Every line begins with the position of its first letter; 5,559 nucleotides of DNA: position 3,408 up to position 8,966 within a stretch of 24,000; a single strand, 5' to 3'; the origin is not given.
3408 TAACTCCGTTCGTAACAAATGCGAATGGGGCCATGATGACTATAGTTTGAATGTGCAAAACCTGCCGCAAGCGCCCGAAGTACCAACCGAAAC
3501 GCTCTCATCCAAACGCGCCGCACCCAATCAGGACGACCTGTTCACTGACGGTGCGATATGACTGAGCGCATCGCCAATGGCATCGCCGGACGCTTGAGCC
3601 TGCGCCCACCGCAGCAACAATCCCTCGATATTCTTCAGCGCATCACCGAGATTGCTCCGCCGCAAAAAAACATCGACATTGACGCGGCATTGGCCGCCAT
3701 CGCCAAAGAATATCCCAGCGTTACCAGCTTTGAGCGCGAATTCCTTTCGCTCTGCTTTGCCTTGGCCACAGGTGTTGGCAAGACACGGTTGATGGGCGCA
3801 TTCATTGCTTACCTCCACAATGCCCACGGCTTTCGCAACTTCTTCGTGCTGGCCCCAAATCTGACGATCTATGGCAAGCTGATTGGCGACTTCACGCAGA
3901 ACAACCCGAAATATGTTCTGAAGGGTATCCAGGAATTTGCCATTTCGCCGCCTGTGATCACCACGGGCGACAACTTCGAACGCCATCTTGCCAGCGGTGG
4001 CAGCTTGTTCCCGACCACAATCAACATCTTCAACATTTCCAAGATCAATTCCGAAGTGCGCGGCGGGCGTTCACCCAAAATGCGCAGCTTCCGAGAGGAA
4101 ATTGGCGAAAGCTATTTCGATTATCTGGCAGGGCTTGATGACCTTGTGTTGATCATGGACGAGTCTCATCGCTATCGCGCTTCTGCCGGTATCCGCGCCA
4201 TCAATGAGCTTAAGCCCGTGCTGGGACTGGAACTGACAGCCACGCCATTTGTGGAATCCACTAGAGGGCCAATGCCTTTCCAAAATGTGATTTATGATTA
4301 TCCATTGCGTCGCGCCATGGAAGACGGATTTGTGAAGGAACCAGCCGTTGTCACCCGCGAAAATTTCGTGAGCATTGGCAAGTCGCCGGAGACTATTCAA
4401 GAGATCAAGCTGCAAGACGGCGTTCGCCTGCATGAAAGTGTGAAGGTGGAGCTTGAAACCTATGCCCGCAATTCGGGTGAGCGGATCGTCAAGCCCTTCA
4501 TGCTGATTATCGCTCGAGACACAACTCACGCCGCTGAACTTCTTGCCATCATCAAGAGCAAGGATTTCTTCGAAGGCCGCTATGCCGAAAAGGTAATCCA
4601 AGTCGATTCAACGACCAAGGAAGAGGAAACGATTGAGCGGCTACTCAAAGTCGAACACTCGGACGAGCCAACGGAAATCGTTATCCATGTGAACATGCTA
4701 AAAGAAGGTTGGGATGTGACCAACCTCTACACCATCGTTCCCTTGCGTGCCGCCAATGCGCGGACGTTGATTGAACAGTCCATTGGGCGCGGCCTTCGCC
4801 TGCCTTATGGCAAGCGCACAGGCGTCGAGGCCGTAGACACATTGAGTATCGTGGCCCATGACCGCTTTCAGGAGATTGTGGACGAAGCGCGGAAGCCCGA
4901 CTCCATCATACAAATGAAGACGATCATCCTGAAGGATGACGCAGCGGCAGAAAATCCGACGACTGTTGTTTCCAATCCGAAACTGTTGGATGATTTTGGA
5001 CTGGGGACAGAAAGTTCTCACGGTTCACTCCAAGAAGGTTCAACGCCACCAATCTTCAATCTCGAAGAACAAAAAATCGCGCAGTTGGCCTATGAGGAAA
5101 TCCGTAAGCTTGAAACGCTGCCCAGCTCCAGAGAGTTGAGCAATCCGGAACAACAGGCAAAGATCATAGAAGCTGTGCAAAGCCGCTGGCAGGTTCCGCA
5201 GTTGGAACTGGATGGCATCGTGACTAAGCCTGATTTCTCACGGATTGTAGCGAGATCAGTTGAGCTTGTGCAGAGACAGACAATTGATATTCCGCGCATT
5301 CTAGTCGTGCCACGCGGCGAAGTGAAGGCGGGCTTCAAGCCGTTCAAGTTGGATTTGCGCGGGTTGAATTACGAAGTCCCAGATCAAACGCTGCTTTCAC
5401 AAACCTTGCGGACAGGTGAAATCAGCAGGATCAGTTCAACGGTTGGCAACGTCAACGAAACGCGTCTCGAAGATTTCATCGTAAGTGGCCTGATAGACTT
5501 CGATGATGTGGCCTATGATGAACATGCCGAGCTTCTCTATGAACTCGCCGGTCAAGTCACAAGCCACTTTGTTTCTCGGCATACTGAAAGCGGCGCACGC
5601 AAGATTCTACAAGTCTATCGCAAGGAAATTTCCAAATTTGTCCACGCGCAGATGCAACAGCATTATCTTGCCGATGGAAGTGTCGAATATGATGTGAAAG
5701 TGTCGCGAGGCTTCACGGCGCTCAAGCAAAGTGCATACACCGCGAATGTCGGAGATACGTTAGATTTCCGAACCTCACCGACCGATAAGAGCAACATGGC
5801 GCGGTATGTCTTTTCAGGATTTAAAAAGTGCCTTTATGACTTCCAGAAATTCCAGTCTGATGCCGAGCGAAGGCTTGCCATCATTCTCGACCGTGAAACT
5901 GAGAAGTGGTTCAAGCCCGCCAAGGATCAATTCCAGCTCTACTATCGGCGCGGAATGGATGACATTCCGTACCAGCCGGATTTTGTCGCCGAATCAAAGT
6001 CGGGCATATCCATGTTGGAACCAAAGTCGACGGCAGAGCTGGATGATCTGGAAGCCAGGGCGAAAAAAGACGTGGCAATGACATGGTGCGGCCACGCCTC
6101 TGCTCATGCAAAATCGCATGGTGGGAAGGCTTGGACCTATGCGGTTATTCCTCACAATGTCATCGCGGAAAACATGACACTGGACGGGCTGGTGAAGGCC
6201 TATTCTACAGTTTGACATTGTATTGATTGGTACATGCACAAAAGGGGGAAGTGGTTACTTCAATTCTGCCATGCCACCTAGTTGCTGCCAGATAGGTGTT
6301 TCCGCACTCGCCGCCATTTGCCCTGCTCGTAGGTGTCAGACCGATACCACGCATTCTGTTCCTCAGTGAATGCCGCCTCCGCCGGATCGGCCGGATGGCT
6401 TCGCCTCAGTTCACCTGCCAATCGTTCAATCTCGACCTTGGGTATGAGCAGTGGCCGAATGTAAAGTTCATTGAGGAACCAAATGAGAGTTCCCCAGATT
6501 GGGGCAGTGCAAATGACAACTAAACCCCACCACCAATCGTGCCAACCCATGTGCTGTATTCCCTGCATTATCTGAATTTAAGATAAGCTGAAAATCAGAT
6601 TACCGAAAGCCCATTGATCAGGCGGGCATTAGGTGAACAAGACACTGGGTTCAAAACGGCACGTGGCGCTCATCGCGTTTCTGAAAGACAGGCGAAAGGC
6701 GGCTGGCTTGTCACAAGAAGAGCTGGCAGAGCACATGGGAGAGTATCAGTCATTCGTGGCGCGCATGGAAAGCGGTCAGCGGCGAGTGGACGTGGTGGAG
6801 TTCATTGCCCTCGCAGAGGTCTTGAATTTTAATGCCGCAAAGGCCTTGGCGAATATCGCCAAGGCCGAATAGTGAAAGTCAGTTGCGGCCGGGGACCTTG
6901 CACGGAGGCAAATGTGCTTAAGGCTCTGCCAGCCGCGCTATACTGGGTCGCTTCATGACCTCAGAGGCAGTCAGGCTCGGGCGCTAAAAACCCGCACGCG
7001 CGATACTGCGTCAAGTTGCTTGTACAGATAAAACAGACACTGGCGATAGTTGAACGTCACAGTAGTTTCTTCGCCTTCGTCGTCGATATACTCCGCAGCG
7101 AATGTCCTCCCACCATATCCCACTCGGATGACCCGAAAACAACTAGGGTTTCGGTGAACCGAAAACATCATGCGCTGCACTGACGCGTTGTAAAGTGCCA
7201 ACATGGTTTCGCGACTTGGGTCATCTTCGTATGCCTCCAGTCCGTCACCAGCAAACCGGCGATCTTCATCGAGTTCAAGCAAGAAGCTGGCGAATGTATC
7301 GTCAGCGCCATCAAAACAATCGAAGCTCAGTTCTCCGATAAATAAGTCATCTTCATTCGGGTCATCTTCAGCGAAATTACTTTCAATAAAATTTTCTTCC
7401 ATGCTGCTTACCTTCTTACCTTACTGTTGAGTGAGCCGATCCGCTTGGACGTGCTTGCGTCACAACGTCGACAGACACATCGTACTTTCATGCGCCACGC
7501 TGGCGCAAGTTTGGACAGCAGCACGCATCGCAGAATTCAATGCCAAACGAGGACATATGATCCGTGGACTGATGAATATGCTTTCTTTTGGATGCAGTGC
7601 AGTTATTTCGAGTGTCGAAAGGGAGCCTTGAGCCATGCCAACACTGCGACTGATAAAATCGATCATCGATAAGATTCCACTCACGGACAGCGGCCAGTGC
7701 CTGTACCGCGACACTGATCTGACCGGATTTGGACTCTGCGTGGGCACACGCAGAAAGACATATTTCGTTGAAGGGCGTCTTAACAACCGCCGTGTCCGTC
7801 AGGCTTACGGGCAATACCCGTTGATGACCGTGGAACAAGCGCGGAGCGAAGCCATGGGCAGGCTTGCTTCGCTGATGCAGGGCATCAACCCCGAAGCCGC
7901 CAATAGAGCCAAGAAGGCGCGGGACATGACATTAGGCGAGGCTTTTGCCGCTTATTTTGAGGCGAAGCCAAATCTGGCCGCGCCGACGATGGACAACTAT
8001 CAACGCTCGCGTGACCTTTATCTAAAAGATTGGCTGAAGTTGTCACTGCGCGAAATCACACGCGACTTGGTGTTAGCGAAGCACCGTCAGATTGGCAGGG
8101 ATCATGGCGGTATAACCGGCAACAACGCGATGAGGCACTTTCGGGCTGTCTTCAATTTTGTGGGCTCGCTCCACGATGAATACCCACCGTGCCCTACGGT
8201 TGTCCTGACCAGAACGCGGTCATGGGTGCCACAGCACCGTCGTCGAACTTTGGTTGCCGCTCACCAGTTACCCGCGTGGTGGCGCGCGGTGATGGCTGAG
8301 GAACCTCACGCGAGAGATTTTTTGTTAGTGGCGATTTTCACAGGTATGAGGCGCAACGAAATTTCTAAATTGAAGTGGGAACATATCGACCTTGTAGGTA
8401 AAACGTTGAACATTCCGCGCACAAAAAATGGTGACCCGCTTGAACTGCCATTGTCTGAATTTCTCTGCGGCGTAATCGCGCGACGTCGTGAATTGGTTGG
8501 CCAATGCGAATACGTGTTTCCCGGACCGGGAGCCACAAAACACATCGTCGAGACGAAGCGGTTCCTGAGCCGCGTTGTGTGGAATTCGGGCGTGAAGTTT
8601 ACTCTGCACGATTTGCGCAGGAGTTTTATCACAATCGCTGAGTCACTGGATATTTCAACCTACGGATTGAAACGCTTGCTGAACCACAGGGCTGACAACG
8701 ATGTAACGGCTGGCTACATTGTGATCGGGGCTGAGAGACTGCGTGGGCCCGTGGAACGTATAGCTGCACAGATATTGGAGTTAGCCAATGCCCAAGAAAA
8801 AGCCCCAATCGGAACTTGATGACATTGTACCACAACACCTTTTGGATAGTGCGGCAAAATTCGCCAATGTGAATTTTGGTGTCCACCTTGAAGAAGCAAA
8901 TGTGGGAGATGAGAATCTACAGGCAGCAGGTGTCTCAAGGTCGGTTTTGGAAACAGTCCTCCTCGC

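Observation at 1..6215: Tightly coupled SNF2-helicase / mini-ORF / zinc-hook ATPase / Mod / Res cluster: an atypical Type III-like restriction locus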

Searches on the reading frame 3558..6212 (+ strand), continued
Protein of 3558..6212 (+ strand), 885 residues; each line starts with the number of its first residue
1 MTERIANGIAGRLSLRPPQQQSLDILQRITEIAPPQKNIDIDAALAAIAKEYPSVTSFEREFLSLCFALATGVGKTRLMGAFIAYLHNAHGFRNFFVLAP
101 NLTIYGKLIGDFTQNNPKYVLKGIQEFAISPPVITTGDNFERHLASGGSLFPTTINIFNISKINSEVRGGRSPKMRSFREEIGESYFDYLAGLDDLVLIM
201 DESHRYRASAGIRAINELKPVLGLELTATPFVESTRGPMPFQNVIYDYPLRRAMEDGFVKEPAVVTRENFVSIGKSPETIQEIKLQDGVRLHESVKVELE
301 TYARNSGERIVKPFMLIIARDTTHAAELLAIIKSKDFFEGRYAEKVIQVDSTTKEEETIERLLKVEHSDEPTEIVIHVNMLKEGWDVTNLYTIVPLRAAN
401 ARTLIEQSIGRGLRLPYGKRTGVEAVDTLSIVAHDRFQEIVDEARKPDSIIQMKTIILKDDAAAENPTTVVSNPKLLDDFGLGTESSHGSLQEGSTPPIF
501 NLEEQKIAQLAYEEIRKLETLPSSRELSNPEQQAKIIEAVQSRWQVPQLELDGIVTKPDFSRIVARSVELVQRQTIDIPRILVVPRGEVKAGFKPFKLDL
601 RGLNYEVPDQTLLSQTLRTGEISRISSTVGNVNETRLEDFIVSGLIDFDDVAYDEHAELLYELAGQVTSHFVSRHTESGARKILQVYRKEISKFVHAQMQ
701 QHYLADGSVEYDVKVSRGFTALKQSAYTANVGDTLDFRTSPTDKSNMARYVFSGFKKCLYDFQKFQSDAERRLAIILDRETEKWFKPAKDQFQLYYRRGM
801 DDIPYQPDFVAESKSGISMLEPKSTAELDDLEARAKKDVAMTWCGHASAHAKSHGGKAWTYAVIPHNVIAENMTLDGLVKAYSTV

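Call 32: search_protein_families(library=ncbifam, proteins=[L013:4138-6456:+, L013:1104-3956:+, window:3558-6212:+, L001:8232-9995:+, L013:6463-8253:+], max_evalue=0.01)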
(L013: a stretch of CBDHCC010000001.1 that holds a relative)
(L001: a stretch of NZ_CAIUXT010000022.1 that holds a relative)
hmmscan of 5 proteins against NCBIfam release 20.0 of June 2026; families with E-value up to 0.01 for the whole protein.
L013:4138-6456:+ (773 aa): 7 families
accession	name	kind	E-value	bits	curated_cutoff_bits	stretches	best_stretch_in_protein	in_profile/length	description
TIGR00611.2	recf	equivalog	3.6e-09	36.2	172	1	7-55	1-46/339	DNA replication/repair protein RecF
NF045487.1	ASRP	equivalog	2.6e-08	33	300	0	25-243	11-216/593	archaea-specific SMC-related protein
NF041760.1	PtuA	equivalog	2.2e-06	26.9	500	1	6-50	51-92/524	retron Ec78 anti-phage system effector ATPase PtuA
TIGR03185.1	DNA_S_dndD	equivalog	0.00013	20.6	245.85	1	13-52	12-50/650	DNA sulfur modification protein DndD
NF003034.1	PRK03918.1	equivalog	0.00022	19.3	700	0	118-181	132-196/878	DNA double-strand break repair ATPase Rad50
TIGR03771.1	anch_rpt_ABC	equivalog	0.0072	16.1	268.8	0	524-565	129-171/223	anchored repeat-type ABC transporter ATP-binding subunit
TIGR00618.1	sbcc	subfamily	0.009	14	478.5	0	9-50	5-47/1043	exonuclease subunit SbcC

L013:1104-3956:+ (951 aa): 24 families
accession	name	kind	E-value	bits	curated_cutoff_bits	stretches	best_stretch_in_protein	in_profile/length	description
NF038318.1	DISARM_DrmD_b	equivalog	1.2e-208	695.3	950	1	30-664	23-654/868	DISARM system SNF2-like helicase DrmD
NF038317.1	DISARM_DrmD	equivalog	5.6e-74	250.1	610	1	27-662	98-725/1021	DISARM system SNF2-like helicase DrmD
NF041062.1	DpdE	equivalog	3.1e-59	200.9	500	1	12-578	133-681/1048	protein DpdE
NF003426.0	PRK04914.1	equivalog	5.8e-55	187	576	2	18-226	135-345/959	RNA polymerase-associated protein RapA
NF042964.1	phospholipD_antiphage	equivalog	9.3e-51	173.1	1100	2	350-585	635-834/895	phospholipase D-like domain-containing anti-phage protein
NF058637.1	helic_SCO1167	equivalog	2.1e-31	108.9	1200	2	53-251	487-676/932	SCO1167/SCO6262 family helicase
NF041790.1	anti-phage_ZorD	equivalog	4.6e-27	94.4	1500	3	135-310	705-883/1035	type I Zorya anti-phage system protein ZorD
NF053675.1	pilus_reg_Snf2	equivalog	1.3e-25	89.7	1100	2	56-210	605-749/1029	pilus expression-regulating Snf2 family helicase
NF010337.0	PRK13766.1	equivalog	1.8e-11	42.9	610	2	55-197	31-173/781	Hef nuclease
NF003419.0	PRK04837.1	equivalog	2.5e-09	36.4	588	1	418-545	229-355/424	ATP-dependent RNA helicase RhlB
NF008744.0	PRK11776.1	equivalog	1.1e-08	34.1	524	1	420-555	218-349/460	ATP-dependent RNA helicase DbpA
NF053711.1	RNA_heli_RhlE1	exception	2.9e-08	32.9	750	1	423-547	223-345/434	RNA helicase RhlE1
NF002340.1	PRK01297.1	equivalog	9.7e-08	31.2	564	1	434-551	239-352/372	ATP-dependent RNA helicase RhlB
NF053631.1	RNA_helic_CshA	equivalog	2.7e-07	29.8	646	1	462-552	252-341/434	degradosome RNA helicase CshA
NF008394.0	PRK11192.1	equivalog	4.2e-07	29.1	507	1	484-545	284-346/441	ATP-dependent RNA helicase SrmB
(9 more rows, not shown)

window:3558-6212:+ (885 aa): 6 families
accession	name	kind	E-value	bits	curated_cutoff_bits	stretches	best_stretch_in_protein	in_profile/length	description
NF046055.1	restr_BPTD_3080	equivalog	2.5e-26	91.9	800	4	344-414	546-616/970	BPTD_3080 family restriction endonuclease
NF012027.0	PRK15483.1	equivalog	4.3e-09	34.8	564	1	380-417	510-547/986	type III restriction-modification system endonuclease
NF053632.1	heli_RadD_YejH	equivalog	3.3e-08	32.3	720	1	237-423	172-350/573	DNA repair helicase RadD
NF046051.1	restrict_EcoAI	equivalog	7.9e-08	31.1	550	1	183-259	264-343/768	EcoAI/FtnUII family type I restriction enzme subunit R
NF008521.0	PRK11448.1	equivalog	2.7e-06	25.7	729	1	316-415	702-800/1123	type I restriction-modification system endonuclease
TIGR00348.1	hsdR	subfamily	0.0028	16.2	284.55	0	190-306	367-491/674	HsdR family type I site-specific deoxyribonuclease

L001:8232-9995:+ (588 aa): 3 families
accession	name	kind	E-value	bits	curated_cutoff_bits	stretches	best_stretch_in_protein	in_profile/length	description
NF008572.0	PRK11524.1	equivalog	4.5e-19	68.7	292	2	345-396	198-249/294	adenine-specific DNA-methyltransferase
NF050803.1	DnaMtaseCcrMCaul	equivalog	1e-14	54.2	830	1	333-408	177-252/350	adenine-specific DNA-methyltransferase CcrM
NF010253.0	PRK13699.1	subfamily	3.3e-06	26.9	244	1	344-406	146-208/226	DNA methyltransferase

L013:6463-8253:+ (597 aa): 1 family
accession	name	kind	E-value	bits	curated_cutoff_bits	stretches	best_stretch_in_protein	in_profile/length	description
NF041935.1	MzaE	equivalog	3.2e-16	59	1050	1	228-361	232-370/593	MZA anti-phage system associated AIPR family protein MzaE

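Call 70: find_encoding_contigs(protein=P0171, flank=10000, max_places=4)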
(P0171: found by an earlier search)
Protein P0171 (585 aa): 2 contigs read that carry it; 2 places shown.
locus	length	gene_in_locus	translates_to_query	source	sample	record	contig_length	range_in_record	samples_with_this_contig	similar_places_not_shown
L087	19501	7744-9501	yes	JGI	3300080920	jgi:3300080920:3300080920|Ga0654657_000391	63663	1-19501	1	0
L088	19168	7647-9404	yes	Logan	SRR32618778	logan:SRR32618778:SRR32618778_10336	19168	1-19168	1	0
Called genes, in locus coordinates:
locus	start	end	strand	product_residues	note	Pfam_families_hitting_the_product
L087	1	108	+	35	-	?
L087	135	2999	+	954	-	PF13872:AAA_34 (faint), PF00176:SNF2-rel_dom, PF00270:DEAD, PF04851:ResIII, PF00271:Helicase_C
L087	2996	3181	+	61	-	-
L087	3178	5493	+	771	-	PF02463:SMC_N (faint), PF13166:AAA_13 (faint), PF13175:AAA_15 (weak), PF13476:AAA_23, PF13304:AAA_21 (faint)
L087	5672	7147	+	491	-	PF01966:HD, PF19276:HD_assoc_2 (weak)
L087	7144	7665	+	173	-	-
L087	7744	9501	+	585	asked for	PF01555:N6_N4_Mtase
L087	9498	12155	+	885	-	PF04851:ResIII, PF18766:SWI2_SNF2 (weak)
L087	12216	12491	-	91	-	-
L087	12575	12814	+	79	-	PF13560:HTH_31, PF01381:HTH_3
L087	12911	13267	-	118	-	-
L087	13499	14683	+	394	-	PF13356:Arm-DNA-bind_3, PF00589:Phage_integrase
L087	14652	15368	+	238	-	-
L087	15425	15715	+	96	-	-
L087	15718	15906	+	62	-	-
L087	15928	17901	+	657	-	PF19898:DUF6371, PF13481:AAA_25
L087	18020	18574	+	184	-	-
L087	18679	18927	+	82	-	PF09954:DUF2188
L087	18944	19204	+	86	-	-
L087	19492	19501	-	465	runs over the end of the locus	PF07219:HemY_N, PF13428:TPR_14 (faint), PF14559:TPR_19 (weak)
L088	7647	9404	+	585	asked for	PF01555:N6_N4_Mtase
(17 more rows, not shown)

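Call 82: search_protein_families(library=padloc, proteins=[L087:5672-7144:+, L087:7144-7662:+], max_evalue=0.001)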
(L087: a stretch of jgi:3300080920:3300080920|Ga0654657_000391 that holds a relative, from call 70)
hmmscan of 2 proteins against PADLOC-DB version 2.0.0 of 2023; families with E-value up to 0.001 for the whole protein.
L087:5672-7144:+ (491 aa): 1 family
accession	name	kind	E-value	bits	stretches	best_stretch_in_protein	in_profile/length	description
PDLC02374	dGTPase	-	2.6e-06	25.1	1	39-120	52-119/395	-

L087:7144-7662:+ (173 aa): 2 families
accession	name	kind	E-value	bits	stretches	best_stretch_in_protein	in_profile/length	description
PDLC02990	DarG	-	1.8e-11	42.1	1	7-160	166-323/329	-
PDLC04505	PDC-M19A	-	0.00038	18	1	4-79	3-78/294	-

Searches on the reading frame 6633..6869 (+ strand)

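Call 51: search_protein_families(library=pfam, proteins=[window:6633-6869:+], max_evalue=0.01)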
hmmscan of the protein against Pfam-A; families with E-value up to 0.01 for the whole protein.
window:6633-6869:+ (79 aa): 4 families
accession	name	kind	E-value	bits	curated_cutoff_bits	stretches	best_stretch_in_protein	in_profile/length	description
PF01381.28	HTH_3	-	1.4e-11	44.7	23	1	17-66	1-50/55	Helix-turn-helix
PF13560.12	HTH_31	-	8.3e-11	42.5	27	1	15-68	4-58/64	Helix-turn-helix domain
PF12844.13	HTH_19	-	0.00028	21.2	30.2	1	16-73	3-59/64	Helix-turn-helix domain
PF13744.12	HTH_37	-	0.0071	16.6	27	1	11-49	17-55/80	Helix-turn-helix domain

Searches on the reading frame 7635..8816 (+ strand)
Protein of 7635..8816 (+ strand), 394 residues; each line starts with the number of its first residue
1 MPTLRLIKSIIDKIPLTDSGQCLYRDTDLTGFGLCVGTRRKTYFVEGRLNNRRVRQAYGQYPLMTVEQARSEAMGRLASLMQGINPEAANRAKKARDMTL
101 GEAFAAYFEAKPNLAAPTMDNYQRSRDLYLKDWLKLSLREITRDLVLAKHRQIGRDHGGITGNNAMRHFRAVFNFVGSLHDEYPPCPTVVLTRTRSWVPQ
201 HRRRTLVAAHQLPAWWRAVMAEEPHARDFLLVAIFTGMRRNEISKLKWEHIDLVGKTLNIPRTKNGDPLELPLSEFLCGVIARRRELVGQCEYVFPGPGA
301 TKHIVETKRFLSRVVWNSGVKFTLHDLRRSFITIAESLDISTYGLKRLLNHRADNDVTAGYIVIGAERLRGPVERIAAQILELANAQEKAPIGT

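Call 51: search_protein_families(library=pfam, proteins=[window:7635-8816:+], max_evalue=0.01)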
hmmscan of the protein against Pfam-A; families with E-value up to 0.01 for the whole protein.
window:7635-8816:+ (394 aa): 2 families
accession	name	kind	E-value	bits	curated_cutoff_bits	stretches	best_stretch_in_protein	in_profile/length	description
PF00589.27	Phage_integrase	-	4.6e-13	49.7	27.1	1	225-361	23-165/172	Phage integrase family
PF13356.12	Arm-DNA-bind_3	-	4.9e-11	43.1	27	1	26-92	17-82/83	Arm DNA-binding domain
